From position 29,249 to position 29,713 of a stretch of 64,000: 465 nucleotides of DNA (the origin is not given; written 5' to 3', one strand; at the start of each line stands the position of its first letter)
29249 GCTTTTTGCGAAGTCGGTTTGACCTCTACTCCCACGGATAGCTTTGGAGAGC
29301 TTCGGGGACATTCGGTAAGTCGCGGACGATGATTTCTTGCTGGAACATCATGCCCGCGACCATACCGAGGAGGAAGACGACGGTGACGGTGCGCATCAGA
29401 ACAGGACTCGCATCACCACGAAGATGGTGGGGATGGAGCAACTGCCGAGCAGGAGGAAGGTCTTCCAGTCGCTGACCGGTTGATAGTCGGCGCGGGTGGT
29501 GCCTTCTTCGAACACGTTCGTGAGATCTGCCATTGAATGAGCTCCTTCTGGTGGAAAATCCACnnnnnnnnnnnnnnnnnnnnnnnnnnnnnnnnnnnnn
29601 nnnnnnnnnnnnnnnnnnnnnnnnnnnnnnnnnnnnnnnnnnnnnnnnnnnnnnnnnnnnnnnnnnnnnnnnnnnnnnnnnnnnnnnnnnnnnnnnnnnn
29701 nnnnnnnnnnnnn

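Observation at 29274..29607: Unannotated two-peptide operon: 45-aa and 40-aa hydrophobic peptides with TGATG coupling, own consensus promoter and terminator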

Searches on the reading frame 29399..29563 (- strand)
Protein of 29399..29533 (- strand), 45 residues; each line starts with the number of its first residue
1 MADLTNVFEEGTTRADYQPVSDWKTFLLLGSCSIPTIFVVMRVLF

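Call 9: find_encoding_contigs(protein=P0001, flank=10000, max_places=6)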
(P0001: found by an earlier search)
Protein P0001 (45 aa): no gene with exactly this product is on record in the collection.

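Call 10: find_encoding_contigs(protein=P0003, flank=10000, max_places=6)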
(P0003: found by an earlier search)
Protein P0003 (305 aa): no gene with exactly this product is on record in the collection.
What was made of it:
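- Tried and rejected: Exact look-ups of window proteins on contigs (calls 9, 10).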

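Call 11: search_protein_families(library=pfam, proteins=[P0001, P0002, P0003], max_evalue=0.1)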
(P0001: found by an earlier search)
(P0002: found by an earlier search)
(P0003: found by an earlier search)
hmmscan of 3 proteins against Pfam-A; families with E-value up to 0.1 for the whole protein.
P0001 (45 aa): 0 families

P0002 (40 aa): 0 families

P0003 (305 aa): 0 families

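Call 12: find_homologous_proteins(query=P0001, max_evalue=10)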
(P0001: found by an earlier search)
Query P0001 (45 aa): 1 proteins with E <= 10 among 1 candidates.
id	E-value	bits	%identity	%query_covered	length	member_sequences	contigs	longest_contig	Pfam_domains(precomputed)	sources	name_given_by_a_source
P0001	1.4e-22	94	100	100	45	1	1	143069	-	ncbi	-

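Call 17: find_homologous_proteins(query=P0003, max_evalue=0.001)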
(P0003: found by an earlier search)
Query P0003 (305 aa): 6 proteins with E <= 0.001 among 6941 candidates.
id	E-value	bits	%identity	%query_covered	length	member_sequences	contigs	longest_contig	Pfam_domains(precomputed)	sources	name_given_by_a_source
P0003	6.2e-204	694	100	100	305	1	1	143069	-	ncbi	-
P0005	2.8e-121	422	66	99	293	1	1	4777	-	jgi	jgi:hypothetical protein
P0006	6.4e-50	188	34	52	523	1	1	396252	-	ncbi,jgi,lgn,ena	ncbi:MAG: hypothetical protein WCV84_00255 [Patescibacteria group bacterium]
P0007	1.7e-38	151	32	49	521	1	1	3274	-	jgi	jgi:hypothetical protein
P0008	4.0e-38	149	37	50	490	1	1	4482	-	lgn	-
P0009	4.2e-38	149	39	50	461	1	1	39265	-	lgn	-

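Call 18: find_encoding_contigs(protein=P0005, flank=10000)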
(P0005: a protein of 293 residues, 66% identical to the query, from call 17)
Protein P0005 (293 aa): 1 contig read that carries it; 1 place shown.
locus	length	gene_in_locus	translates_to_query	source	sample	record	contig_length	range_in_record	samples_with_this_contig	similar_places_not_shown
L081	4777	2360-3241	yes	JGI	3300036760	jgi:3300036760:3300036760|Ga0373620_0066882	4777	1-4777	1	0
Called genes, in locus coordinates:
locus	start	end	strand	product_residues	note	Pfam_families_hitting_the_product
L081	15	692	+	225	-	PF13177:DNA_pol3_delta2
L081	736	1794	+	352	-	PF14870:PSII_BNR (weak), PF15902:Sortilin-Vps10 (weak)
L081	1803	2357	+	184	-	PF01765:RRF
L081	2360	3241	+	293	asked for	-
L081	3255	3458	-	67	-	-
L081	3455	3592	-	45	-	-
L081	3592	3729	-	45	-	-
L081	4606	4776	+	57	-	?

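Call 19: find_encoding_contigs(protein=P0006, flank=6000)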
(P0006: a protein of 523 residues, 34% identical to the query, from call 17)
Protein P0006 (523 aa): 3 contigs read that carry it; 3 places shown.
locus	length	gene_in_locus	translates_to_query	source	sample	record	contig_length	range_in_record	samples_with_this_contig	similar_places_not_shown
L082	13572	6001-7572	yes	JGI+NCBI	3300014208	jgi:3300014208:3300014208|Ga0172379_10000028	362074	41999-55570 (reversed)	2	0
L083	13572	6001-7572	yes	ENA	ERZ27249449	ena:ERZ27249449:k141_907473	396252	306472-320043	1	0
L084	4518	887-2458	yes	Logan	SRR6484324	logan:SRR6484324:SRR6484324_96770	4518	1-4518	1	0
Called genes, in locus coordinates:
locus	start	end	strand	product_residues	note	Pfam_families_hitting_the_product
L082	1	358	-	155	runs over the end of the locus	-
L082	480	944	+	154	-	PF00571:CBS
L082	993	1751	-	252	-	PF13462:Thioredoxin_4, PF13098:Thioredoxin_2, PF01323:DSBA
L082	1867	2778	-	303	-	PF00890:FAD_binding_2 (faint), PF03486:HI0933_like (faint), PF07992:Pyr_redox_2, PF12831:FAD_oxidored (faint), PF13450:NAD_binding_8 (faint), PF13738:Pyr_redox_3, PF00070:Pyr_redox (weak)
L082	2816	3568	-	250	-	PF01790:LGT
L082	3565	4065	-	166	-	-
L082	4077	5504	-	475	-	PF01425:Amidase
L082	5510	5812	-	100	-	PF02686:GatC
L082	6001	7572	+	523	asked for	-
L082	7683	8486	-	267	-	-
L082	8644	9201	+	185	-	-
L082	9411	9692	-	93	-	-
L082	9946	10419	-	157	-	-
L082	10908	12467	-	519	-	PF00221:Lyase_aromatic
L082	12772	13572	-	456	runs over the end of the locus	PF08245:Mur_ligase_M, PF02875:Mur_ligase_C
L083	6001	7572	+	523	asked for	-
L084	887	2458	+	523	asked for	-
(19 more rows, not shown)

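Call 30: find_related_loci(query=A2, collection=metagenome_contigs, flank=10000)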
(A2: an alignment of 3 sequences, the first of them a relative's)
Query A2 (40 aa) in metagenome_contigs; peptide patterns used: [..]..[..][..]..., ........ (x = any residue, [..] = any of these).
160 stretches matched a pattern, but none encodes a relative of the query by tblastn (E <= 1e-3).

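Call 40: search_protein_representatives(alignment_id=A2)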
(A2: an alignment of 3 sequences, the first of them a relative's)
Query: 3 sequences, 43 profile positions. Proteins with E-value up to 0.001 (for the whole library): 3; up to 1e-10: 1; up to 1e-30: 0. The best 3 are listed.
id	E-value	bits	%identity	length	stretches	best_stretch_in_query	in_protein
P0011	1.3e-28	114.3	-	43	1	1-43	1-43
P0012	1.1e-04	37.7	-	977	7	19-30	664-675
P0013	1.7e-04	37.1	-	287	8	33-40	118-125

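Call 41: search_protein_families(library=padloc, proteins=[P0001, P0002, P0003, P0006], max_evalue=1)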
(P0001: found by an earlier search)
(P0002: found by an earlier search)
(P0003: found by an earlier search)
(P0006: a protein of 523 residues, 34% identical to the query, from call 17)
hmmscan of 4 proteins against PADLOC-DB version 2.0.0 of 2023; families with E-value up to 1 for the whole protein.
P0001 (45 aa): 0 families

P0002 (40 aa): 0 families

P0003 (305 aa): 0 families

P0006 (523 aa): 3 families
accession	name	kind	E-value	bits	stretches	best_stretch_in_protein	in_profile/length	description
PDLC04520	PDC-M22A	-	0.0079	13.5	1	274-340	254-319/340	-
PDLC04521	PDC-M22A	-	0.026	12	1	283-342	268-326/343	-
PDLC01177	CorA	-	0.86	7.8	1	41-94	12-62/117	CorA-like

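Call 42: search_protein_families(library=ncbifam, proteins=[P0001, P0002, P0003, P0006], max_evalue=1)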
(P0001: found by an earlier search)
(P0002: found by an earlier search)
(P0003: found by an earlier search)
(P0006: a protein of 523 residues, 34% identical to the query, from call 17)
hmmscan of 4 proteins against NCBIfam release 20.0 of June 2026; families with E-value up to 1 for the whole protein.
P0001 (45 aa): 1 family
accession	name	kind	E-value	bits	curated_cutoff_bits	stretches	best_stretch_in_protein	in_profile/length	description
NF004525.0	PRK05870.1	equivalog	0.12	12.3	285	1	2-40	64-102/249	enoyl-CoA hydratase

P0002 (40 aa): 0 families

P0003 (305 aa): 1 family
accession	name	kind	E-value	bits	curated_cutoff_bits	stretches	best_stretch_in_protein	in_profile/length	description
NF004851.0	PRK06202.1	equivalog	0.011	15.2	243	1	66-134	58-125/237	hypothetical protein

P0006 (523 aa): 5 families
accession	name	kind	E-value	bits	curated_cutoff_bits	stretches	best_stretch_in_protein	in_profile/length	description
NF004851.0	PRK06202.1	equivalog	2.9e-05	23.6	243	1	150-242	49-146/237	hypothetical protein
TIGR00138.1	rsmG_gidB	equivalog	0.0031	17.2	99.5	1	241-317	69-143/183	16S rRNA (guanine(527)-N(7))-methyltransferase RsmG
NF003956.0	PRK05454.1-3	equivalog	0.032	12.4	864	1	230-328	616-714/718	glucans biosynthesis glucosyltransferase MdoH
NF006118.0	PRK08264.1-4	subfamily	0.25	10.8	279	1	165-240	7-81/244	SDR family oxidoreductase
NF052682.1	morpho_FcmC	equivalog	0.3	11.4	90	1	46-93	54-101/159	filament morphology membrane protein FcmC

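Call 43: search_protein_families(library=pfam, proteins=[P0006, P0005], max_evalue=10)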
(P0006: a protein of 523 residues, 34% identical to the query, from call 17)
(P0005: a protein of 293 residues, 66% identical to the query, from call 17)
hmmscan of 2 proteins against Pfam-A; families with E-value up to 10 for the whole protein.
P0006 (523 aa): 5 families
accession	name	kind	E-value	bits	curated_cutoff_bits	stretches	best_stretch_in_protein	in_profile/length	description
PF02527.21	GidB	-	0.0038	17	27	1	239-318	71-148/184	rRNA small subunit methyltransferase G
PF13649.12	Methyltransf_25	-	0.0072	17.4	27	1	165-229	1-62/97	Methyltransferase domain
PF08242.18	Methyltransf_12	-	0.034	15.3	30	1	167-226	2-57/98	Methyltransferase domain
PF13679.12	Methyltransf_32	-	0.077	13.4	27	1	135-227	4-94/143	Methyltransferase domain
PF25780.1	TPR_IPO5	-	0.29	11.8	27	1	297-338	53-94/172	IPO5-like, TPR repeats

P0005 (293 aa): 1 family
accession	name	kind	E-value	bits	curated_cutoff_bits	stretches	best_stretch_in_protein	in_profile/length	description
PF13679.12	Methyltransf_32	-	0.15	12.5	27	1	48-131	4-89/143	Methyltransferase domain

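Call 51: search_protein_families(library=phrogs, proteins=[P0001, P0002, P0003], max_evalue=1)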
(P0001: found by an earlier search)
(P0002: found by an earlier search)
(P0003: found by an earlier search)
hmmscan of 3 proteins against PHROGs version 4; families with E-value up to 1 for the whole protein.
P0001 (45 aa): 0 families

P0002 (40 aa): 2 families
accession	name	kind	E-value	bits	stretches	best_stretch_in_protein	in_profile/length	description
phrog_25495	-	unknown function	0.063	13.9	1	4-20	7-23/49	-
phrog_6168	-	unknown function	0.12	13.2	1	4-22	13-31/65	-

P0003 (305 aa): 0 families

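Call 52: search_solved_structures(query=P0003, max_evalue=10)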
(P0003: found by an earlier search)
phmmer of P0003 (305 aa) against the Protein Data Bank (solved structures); distinct sequences matched with E-value up to 10: 2.
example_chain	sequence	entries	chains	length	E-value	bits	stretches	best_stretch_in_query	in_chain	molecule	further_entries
5mpt_A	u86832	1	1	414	0.19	14.1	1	63-110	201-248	Citrinin polyketide synthase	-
3hsk_A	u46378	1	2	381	0.24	13.7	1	193-296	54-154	Aspartate-semialdehyde dehydrogenase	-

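Call 59: predict_structure(alignment_id=A6)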
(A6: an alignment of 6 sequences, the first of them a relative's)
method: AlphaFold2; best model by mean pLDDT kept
length: 305 residues; sequences in the alignment: 6
mean_pLDDT: 76.7   pTM: 0.81
mean pLDDT of the five models: 76.7, 75.3, 71.8, 70.7, 66.6
residues with pLDDT >= 90: 87; 70-90: 128; 50-70: 50; < 50: 40
segments of 3 or more residues with pLDDT < 50: 1-24, 185-188, 218-228
pLDDT, mean of each block of 10 residues (from residue 1): 40 41 53 66 82 94 87 90 93 96 90 89 93 77 81 88 76 92 59 79 83 54 45 85 72 91 85 81 68 75 66
secondary structure, 60 per line:
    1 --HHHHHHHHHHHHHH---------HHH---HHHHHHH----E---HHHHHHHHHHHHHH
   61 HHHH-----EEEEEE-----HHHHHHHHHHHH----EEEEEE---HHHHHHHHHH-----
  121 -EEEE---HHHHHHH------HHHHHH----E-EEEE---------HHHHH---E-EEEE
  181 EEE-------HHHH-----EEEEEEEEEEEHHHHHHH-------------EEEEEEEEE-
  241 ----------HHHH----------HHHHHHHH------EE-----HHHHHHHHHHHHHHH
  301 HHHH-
elements in order: H3-16 H32-38 H47-64 E70-75 H81-92 E97-102 H106-115 E122-125 H129-135 H142-147 E154-157 H167-171 E177-183 H191-194 E200-210 H211-217 E231-239 H251-254 H265-272 H286-304

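Call 62: fold_search(model_id=the predicted structure, library=pdb)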
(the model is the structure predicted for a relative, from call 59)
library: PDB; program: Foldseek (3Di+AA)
matches with E <= 10: 1791; with E <= 0.001: 215
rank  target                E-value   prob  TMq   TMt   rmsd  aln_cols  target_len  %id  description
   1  4yv0_B                2.5e-06  1.00  0.41  0.43   8.0       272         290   14  Crystal structure of Trypanosoma cruzi spermidine synthase in complex with (2S)-N-methyl-N-phenyl-2,3-dihydro-1,4-benz (released 2015-09-16)
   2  3bwc_A                5.7e-06  1.00  0.39  0.42   5.6       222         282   15  Crystal structure of spermidine synthase from Trypanosoma cruzi in complex with SAM at 2.3 A resolution (released 2008-04-01)
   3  1jqd_A                7.2e-06  1.00  0.36  0.38   9.4       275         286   10  Crystal Structure Analysis of Human Histamine Methyltransferase (Thr105 Polymorphic Variant) Complexed with AdoHcy and (released 2002-08-06)
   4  3ftd                  1.3e-05  1.00  0.37  0.45  15.8       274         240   12  Crystal structure of A. aeolicus KsgA at 1.44-Angstrom resolution (released 2009-03-24)
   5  7qw7_A                1.4e-05  1.00  0.40  0.23   6.5       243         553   12  Adenine-specific DNA methyltransferase M.BseCI complexed with AdoHcy and cognate fully methylated DNA duplex (released 2023-01-25)
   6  6kjg_A                1.6e-05  1.00  0.38  0.34   6.5       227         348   15  Crystal structure of PsoF (released 2019-09-18)
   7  4yv1_B                1.6e-05  1.00  0.44  0.46   7.5       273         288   15  Crystal structure of Trypanosoma cruzi spermidine synthase in complex with quinolin-8-yl piperidine-1-carboxylate (released 2015-09-16)
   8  9sm1_A                1.6e-05  1.00  0.33  0.34   8.3       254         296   12  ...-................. from Pseudomonas chlororaphis in complex with SAH and FPP (released 2025-12-31)
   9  3ftc                  1.6e-05  1.00  0.32  0.40   9.7       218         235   13  Crystal structure of A. aeolicus KsgA at 1.72-Angstrom resolution (released 2009-03-24)
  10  6kjg_C                1.7e-05  1.00  0.38  0.34   6.5       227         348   15  Crystal structure of PsoF (released 2019-09-18)
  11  9sm1_E                1.7e-05  1.00  0.38  0.40   7.9       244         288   12  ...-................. from Pseudomonas chlororaphis in complex with SAH and FPP (released 2025-12-31)
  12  4yv2_B                1.7e-05  1.00  0.38  0.41   6.4       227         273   15  Crystal structure of Trypanosoma cruzi spermidine synthase in complex with 2-phenyl-1,2-thiazol-3(2H)-one (released 2015-09-16)
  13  3r9x_B                1.9e-05  1.00  0.36  0.45  17.2       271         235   11  Crystal structure of Era in complex with MgGDPNP, nucleotides 1506-1542 of 16S ribosomal RNA, and KsgA (released 2011-06-22)
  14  5y4q_B                2.2e-05  1.00  0.39  0.42   6.0       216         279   14  Crystal structure of Trypanosoma cruzi spermidine synthase in complex with N-(4-methoxyphenyl)quinolin-4-amine (released 2018-08-08)
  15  2aou_B                2.2e-05  1.00  0.37  0.39   8.2       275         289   10  Histamine Methyltransferase Complexed with the Antimalarial Drug Amodiaquine (released 2005-09-13)
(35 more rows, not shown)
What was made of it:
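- A methyltransferase-fold gene is adjacent (call 62).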

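Call 66: predict_structure(alignment_id=A2)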
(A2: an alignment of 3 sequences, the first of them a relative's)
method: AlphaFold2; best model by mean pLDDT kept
length: 40 residues; sequences in the alignment: 3
mean_pLDDT: 76.0   pTM: 0.39
mean pLDDT of the five models: 76.0, 74.6, 74.4, 72.5, 69.7
residues with pLDDT >= 90: 9; 70-90: 14; 50-70: 17; < 50: 0
segments of 3 or more residues with pLDDT < 50: none
pLDDT, mean of each block of 10 residues (from residue 1): 91 86 68 59
secondary structure, 60 per line:
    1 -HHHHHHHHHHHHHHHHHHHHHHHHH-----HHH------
elements in order: H2-26
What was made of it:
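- pep2 is modelled as a long helix with an extended tail (call 66).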

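Call 69: find_related_loci(query=A2, collection=viral_contigs, flank=5000)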
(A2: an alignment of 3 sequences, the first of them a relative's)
Query A2 (40 aa) in viral_contigs; peptide patterns used: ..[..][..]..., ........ (x = any residue, [..] = any of these).
76 stretches matched a pattern, but none encodes a relative of the query by tblastn (E <= 1e-3).

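Call 79: find_encoding_contigs(protein=P0009, flank=4000, max_places=2)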
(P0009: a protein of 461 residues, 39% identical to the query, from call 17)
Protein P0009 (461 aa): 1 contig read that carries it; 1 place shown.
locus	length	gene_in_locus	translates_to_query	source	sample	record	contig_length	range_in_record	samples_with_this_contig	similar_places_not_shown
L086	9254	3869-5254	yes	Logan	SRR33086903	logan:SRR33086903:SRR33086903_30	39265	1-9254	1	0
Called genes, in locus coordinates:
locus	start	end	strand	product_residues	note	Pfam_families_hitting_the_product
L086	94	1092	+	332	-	PF02729:OTCace_N, PF00185:OTCace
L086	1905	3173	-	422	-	PF00587:tRNA-synt_2b, PF03129:HGTP_anticodon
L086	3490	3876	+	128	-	-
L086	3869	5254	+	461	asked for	-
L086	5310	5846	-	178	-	-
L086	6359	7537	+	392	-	-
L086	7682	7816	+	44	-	-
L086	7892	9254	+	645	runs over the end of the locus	PF00005:ABC_tran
